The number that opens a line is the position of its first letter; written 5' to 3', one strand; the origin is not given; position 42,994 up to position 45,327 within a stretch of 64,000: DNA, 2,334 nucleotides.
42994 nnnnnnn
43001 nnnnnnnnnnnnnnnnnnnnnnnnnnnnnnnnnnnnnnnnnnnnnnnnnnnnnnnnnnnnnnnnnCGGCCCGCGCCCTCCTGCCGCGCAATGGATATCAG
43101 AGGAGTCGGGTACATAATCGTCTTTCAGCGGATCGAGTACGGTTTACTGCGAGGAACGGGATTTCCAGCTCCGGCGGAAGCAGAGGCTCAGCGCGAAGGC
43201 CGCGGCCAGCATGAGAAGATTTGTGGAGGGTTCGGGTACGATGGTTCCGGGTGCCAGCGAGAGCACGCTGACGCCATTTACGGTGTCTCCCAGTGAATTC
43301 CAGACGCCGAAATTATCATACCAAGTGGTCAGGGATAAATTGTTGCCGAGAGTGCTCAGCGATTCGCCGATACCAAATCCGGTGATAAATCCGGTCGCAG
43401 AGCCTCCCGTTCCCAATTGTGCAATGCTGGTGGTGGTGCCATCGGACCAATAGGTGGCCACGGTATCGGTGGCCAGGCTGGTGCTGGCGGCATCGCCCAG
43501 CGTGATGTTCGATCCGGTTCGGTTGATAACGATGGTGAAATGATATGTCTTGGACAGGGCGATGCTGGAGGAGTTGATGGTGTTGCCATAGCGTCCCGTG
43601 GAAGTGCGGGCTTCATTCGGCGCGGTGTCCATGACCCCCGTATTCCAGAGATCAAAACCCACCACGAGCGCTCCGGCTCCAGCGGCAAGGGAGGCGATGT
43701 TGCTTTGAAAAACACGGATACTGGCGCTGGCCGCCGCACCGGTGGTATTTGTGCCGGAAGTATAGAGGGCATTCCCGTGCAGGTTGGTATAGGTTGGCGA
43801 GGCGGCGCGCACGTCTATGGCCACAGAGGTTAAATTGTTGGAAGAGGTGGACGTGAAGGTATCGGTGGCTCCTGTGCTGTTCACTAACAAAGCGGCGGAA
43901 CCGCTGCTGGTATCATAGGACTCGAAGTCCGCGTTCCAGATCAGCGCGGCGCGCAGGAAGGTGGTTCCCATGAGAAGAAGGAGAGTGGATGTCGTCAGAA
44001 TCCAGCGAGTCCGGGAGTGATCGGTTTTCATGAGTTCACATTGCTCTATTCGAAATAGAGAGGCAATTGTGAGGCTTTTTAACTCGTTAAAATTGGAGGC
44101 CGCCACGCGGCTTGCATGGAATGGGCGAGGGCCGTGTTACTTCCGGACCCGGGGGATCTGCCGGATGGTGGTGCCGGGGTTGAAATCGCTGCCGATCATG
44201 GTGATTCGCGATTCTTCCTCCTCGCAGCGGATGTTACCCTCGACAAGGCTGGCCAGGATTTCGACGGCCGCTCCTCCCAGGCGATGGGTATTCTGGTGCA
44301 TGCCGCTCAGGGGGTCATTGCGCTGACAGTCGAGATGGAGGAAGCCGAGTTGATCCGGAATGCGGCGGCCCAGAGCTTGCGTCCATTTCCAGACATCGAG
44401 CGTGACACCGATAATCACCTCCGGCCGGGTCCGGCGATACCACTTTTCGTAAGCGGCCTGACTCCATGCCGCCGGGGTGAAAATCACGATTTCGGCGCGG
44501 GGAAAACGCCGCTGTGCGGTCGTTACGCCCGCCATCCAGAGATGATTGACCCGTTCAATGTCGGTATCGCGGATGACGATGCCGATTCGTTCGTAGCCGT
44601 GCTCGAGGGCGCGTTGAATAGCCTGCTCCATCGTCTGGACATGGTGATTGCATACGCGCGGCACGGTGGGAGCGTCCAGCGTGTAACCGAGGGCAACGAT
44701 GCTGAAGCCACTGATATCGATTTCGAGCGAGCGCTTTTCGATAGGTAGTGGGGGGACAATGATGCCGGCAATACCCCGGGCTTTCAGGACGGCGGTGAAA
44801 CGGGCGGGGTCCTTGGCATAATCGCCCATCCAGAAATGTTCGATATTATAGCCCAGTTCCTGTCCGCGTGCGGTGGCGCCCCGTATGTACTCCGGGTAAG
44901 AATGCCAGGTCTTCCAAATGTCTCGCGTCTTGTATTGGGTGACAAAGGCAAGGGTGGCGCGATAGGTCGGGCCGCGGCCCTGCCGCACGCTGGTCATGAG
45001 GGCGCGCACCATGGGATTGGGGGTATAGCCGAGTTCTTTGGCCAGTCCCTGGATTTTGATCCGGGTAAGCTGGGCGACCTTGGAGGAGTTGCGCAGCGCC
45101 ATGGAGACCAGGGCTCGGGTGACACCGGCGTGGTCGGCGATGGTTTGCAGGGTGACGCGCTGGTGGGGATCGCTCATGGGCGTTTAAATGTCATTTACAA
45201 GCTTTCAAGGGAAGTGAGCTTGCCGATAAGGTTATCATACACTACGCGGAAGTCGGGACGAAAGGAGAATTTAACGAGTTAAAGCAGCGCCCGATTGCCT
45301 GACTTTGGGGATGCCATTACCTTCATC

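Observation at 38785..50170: LacI-centred double operon: a candidate non-Sus glycan capture/utilisation system built from a pseudopilin-like protein, anchored and free lectin-like paralogs, and redox enzymes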

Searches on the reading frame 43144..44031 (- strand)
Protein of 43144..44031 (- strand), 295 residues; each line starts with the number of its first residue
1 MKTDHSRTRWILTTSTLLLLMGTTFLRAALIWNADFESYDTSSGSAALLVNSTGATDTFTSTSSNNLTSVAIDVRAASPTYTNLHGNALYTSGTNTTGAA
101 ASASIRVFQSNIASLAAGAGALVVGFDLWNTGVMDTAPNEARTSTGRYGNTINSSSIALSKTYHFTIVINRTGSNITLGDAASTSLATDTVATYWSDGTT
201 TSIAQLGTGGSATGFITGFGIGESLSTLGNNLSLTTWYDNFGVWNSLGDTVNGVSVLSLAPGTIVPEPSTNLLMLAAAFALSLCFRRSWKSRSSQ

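Call 7: search_protein_families(library=pfam, proteins=[window:43144-44031:-], max_evalue=0.01)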
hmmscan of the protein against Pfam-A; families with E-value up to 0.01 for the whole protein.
window:43144-44031:- (295 aa): 0 families

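Call 8: search_protein_families(library=ncbifam, proteins=[window:43144-44031:-], max_evalue=0.01)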
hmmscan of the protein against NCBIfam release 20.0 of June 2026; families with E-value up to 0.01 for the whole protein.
window:43144-44031:- (295 aa): 0 families

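Call 39: find_related_loci(query=A5, collection=genome_contigs, flank=10000)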
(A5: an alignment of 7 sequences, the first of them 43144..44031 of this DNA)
Query A5 (295 aa) in genome_contigs; peptide patterns used: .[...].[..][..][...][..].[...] (x = any residue, [..] = any of these).
15 stretches matched a pattern; 4 encode a relative of the query (tblastn E <= 1e-3); 3 distinct loci.
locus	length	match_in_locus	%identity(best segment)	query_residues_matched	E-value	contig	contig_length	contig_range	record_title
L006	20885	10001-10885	95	1-295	0e+0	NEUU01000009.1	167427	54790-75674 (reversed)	MAG: Verrucomicrobia bacterium Tous-C9LFEB Verrucomicrobia-Tous-C9LFEB-C9, whole genome shotgun sequence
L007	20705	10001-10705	47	31-270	4e-43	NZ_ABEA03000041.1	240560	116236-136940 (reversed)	Geminisphaera colitermitum TAV2 ObacDRAFT_Scaffold2.1_C41, whole genome shotgun sequence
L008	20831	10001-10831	40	18-292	2e-40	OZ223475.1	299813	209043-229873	MAG: uncultured Ruficoccus sp. isolate b2a3d85c-2e17-47e2-9e32-7ac6437316b9 genome assembly, chromosome: 4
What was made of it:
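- Tried and rejected: A 7-sequence subset worked, but gave only 3 loci among 185,579 species genomes (call 39).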

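Call 66: search_protein_families(library=ncbifam, proteins=[window:43144-44031:-], max_evalue=10)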
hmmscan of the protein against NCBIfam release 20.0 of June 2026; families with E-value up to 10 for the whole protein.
window:43144-44031:- (295 aa): 2 families
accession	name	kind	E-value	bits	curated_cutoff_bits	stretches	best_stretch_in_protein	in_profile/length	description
TIGR02302.1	aProt_lowcomp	hypoth_equivalog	0.025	12.8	394.3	1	52-172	161-281/851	TIGR02302 family protein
TIGR02595.1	PEP_CTERM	domain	0.075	13.9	16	1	265-283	1-19/24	PEP-CTERM sorting domain-containing protein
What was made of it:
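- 43144..44031 (-): Y1: signal peptide + Y beta-sandwich domain + PEP-CTERM-like anchor; first gene after the left operator. The C-terminus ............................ scores 13.9 bits on TIGR02595 against a cut-off of 16 (call 66).
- Checked: Y1 ends in VPEPST...RR (PEP-CTERM-like; TIGR02595 13.9 bits against a cut-off of 16, call 66).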

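Call 81: search_protein_families(library=pfam, proteins=[L007:4147-5565:-, L007:10812-11729:+, L007:12255-13700:+, L007:13925-15085:+, L008:8149-9573:-, L008:19816-20739:+, L008:6179-7180:+, L008:5023-6132:+], max_evalue=0.001)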
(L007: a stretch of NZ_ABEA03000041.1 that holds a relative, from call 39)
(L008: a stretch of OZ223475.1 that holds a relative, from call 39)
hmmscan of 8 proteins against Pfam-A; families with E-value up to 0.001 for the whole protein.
L007:4147-5565:- (472 aa): 2 families
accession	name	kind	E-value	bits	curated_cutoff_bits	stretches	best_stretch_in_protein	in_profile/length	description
PF13347.12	MFS_2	-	1.3e-71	241.8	27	1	51-455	27-427/427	MFS/sugar transport protein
PF07690.21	MFS_1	-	4.6e-19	69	33.4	1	28-371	3-321/347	Major Facilitator Superfamily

L007:10812-11729:+ (305 aa): 1 family
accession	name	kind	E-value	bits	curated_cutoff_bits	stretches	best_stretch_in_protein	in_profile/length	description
PF03629.24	SASA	-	6.9e-65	219.3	24.8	1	67-297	2-225/226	Carbohydrate esterase, sialic acid-specific acetylesterase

L007:12255-13700:+ (481 aa): 1 family
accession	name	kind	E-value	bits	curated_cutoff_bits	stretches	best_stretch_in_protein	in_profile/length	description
PF00266.25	Aminotran_5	-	4e-143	477.3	21.5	1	94-468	1-371/371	Aminotransferase class-V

L007:13925-15085:+ (386 aa): 0 families

L008:8149-9573:- (474 aa): 3 families
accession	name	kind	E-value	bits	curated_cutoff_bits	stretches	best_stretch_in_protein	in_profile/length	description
PF13347.12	MFS_2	-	4.3e-70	236.8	27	1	21-457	7-427/427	MFS/sugar transport protein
PF07690.21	MFS_1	-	5.1e-26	91.8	33.4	2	27-373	7-320/347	Major Facilitator Superfamily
PF12832.13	MFS_1_like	-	1.7e-08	34.4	25.2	1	28-372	7-329/373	MFS_1 like family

L008:19816-20739:+ (307 aa): 1 family
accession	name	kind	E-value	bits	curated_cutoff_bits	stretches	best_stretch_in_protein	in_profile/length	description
PF14099.13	Polysacc_lyase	-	2.6e-18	67.1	29.9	1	91-261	57-210/210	Polysaccharide lyase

L008:6179-7180:+ (333 aa): 4 families
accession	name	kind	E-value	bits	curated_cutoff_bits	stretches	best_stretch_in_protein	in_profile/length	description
PF00107.32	ADH_zinc_N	-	7.7e-23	81.3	31.8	1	166-291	1-125/129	Zinc-binding dehydrogenase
PF08240.17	ADH_N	-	3.9e-21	75.7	23.5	1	24-126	2-104/104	Alcohol dehydrogenase GroES-like domain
PF16912.11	Glu_dehyd_C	-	7.7e-07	29.2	34.9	1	149-318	24-200/211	Glucose dehydrogenase C-terminus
PF13602.12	ADH_zinc_N_2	-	9.6e-06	27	27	1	199-324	2-128/134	Zinc-binding dehydrogenase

L008:5023-6132:+ (369 aa): 1 family
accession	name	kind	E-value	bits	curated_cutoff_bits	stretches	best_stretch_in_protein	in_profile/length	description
PF01408.29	GFO_IDH_MocA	-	4.3e-23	82.7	24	1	12-131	1-120/120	Oxidoreductase family, NAD-binding Rossmann fold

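Call 87: search_protein_families(library=pfam, proteins=[L008:18694-19359:+], max_evalue=10)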
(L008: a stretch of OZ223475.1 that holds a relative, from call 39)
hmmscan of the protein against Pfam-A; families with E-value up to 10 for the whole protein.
L008:18694-19359:+ (221 aa): 1 family
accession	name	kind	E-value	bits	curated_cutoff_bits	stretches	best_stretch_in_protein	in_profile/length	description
PF07963.17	N_methyl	-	0.0004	20.3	21.2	1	15-38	4-27/27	Prokaryotic N-terminal methylation motif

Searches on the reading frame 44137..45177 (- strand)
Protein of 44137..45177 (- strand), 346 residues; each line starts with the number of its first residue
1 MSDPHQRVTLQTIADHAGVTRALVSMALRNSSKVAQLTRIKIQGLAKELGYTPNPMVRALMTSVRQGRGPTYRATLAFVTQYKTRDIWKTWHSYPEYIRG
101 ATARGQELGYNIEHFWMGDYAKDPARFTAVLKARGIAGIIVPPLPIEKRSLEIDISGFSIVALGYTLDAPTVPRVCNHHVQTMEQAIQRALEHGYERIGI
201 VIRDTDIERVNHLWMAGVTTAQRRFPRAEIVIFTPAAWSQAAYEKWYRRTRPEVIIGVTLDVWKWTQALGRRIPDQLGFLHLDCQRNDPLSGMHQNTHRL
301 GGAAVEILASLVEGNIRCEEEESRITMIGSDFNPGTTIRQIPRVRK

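Call 7: search_protein_families(library=pfam, proteins=[window:44137-45177:-], max_evalue=0.01)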
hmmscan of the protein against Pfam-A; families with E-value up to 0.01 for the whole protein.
window:44137-45177:- (346 aa): 3 families
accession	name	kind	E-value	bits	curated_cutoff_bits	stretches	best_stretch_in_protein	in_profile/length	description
PF00356.27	LacI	-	5e-11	42.6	27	1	9-54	1-46/46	Bacterial regulatory proteins, lacI family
PF13377.12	Peripla_BP_3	-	5e-07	30.4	26.5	1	189-321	3-154/167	Periplasmic binding protein-like domain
PF00532.27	Peripla_BP_1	-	0.00088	19.3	22.2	1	94-201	16-126/281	Periplasmic binding proteins and sugar binding domain of LacI family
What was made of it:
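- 44137..45177 (-): LacI/GalR-family regulator. PF00356 and PF13377 score above cut-off (call 7).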

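Call 8: search_protein_families(library=ncbifam, proteins=[window:44137-45177:-], max_evalue=0.01)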
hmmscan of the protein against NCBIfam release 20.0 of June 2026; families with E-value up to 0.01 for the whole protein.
window:44137-45177:- (346 aa): 16 families
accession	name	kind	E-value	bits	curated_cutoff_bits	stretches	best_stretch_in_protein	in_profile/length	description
NF051853.1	TransRegUriRCory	equivalog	2.5e-13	49.8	550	1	9-65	2-58/327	transcriptional regulator UriR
NF052440.1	TransRegGNTRPSEAE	equivalog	1.1e-09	37.9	400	1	6-62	4-60/333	HTH-type transcriptional regulator GntR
NF008269.0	PRK11041.1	equivalog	2.7e-08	33.2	436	1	7-224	9-212/342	DNA-binding transcriptional regulator CytR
NF047913.1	TransRegIdnR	equivalog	3.2e-08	33.3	500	1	6-61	4-59/331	DNA-binding transcriptional regulator IdnR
NF007075.0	PRK09526.1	subfamily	2.9e-07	29.8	340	1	6-61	4-59/358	LacI family DNA-binding transcriptional regulator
NF011563.0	PRK14987.1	equivalog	2.4e-06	27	433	1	6-57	4-55/331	gluconate operon transcriptional repressor GntR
NF007706.0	PRK10401.1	equivalog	6.1e-06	25.7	555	1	8-66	2-60/346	HTH-type transcriptional regulator GalS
NF047341.1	lactose_RbsR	equivalog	9.9e-05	21.8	382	1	7-63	2-59/331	ribose utilization transcriptional repressor RbsR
TIGR02405.1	trehalos_R_Ecol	equivalog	0.00036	20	357.35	1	7-61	1-55/311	trehalose operon repressor TreR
TIGR02417.1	fruct_sucro_rep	subfamily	0.00037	19.9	389.55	1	9-61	1-56/327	D-fructose-responsive transcription factor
TIGR01481.1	ccpA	equivalog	0.00061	19.3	442.35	1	7-61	2-56/330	catabolite control protein A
NF007449.0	PRK10014.1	subfamily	0.00088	18.4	310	1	6-61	5-60/342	Mal regulon transcriptional regulator MalI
NF007979.0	PRK10703.1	equivalog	0.002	17.3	501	0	9-61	3-55/341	HTH-type transcriptional repressor PurR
NF008002.0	PRK10727.1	equivalog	0.0021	17.2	557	1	9-62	3-56/341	HTH-type transcriptional regulator GalR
NF007743.0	PRK10423.1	equivalog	0.0079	15.3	531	0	9-61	3-55/330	ribose operon transcriptional repressor RbsR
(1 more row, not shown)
